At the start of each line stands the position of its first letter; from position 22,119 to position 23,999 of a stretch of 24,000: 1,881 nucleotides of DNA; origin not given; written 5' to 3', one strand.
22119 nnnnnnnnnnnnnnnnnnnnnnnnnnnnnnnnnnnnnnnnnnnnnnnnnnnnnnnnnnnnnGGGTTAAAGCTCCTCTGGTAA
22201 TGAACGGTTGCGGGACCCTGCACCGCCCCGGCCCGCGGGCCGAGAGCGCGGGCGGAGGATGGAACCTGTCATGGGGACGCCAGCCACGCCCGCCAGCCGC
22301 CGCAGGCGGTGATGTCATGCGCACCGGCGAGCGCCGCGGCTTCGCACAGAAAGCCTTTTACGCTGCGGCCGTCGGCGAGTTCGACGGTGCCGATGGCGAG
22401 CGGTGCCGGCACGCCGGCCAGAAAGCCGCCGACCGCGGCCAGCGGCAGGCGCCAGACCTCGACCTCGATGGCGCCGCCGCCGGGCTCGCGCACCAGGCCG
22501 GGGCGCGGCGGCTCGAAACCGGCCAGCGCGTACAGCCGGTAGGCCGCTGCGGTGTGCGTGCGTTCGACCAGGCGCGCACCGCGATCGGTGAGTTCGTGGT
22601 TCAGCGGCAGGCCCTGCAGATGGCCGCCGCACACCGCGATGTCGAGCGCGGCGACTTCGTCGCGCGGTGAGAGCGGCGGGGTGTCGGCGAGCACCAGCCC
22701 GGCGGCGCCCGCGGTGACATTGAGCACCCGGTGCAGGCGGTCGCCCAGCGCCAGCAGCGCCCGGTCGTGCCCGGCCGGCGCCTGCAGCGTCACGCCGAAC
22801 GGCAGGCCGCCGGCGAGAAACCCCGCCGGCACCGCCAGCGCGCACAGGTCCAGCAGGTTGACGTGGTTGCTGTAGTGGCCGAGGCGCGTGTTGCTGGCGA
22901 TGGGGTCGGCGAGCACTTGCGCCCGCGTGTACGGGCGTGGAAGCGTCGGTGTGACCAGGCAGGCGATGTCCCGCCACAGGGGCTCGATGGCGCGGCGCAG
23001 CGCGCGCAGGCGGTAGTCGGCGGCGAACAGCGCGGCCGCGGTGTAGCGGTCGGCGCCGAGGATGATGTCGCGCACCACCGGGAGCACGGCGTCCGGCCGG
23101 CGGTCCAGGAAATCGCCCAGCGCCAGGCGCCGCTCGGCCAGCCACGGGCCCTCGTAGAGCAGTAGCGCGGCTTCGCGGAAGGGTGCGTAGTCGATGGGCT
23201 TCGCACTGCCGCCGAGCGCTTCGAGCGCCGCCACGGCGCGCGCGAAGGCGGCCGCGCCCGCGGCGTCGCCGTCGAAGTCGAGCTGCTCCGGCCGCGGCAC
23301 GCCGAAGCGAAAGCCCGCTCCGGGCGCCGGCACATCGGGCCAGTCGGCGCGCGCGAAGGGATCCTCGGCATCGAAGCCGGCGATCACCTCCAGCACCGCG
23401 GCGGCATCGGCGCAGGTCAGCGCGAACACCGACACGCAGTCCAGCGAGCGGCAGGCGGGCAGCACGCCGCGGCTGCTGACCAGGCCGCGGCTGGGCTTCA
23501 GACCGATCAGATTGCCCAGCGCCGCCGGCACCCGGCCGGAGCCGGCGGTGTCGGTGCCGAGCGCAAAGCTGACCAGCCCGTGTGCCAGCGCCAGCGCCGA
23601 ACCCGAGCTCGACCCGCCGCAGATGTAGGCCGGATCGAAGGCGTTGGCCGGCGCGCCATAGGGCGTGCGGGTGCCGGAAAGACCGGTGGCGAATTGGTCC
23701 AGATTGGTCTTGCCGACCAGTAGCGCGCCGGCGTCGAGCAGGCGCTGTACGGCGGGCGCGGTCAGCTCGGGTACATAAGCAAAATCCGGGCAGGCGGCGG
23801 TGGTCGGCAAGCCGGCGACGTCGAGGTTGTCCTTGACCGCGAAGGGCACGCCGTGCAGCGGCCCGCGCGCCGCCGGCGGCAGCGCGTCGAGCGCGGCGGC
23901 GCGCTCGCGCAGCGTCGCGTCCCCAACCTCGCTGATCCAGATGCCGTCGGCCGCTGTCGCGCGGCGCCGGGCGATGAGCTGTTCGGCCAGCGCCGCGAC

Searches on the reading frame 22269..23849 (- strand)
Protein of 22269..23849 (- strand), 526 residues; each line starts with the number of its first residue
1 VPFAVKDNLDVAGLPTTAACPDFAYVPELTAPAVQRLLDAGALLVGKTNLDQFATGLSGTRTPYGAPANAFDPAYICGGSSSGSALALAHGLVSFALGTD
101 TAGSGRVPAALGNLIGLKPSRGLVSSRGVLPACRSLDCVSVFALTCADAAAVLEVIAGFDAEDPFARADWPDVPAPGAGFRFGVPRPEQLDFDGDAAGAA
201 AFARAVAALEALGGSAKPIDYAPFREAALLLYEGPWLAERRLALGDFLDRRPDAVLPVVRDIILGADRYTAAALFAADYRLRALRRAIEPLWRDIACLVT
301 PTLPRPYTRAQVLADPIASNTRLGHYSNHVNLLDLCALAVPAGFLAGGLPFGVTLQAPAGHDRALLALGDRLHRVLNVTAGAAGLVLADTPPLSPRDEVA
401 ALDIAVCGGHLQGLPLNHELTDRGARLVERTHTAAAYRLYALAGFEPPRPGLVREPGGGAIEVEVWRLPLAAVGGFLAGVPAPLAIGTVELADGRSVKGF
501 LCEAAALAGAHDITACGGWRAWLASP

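Call 63: search_protein_families(library=pfam, proteins=[window:22269-23849:-], max_evalue=0.00001)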
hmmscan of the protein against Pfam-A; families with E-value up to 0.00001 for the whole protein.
window:22269-23849:- (526 aa): 2 families
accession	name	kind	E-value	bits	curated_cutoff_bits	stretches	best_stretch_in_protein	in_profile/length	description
PF01425.27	Amidase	-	5.4e-73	247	27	1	1-366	50-445/445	Amidase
PF21986.1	AH_C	-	2e-49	167.1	27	1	403-524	2-123/123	Allophanate hydrolase C-terminal domain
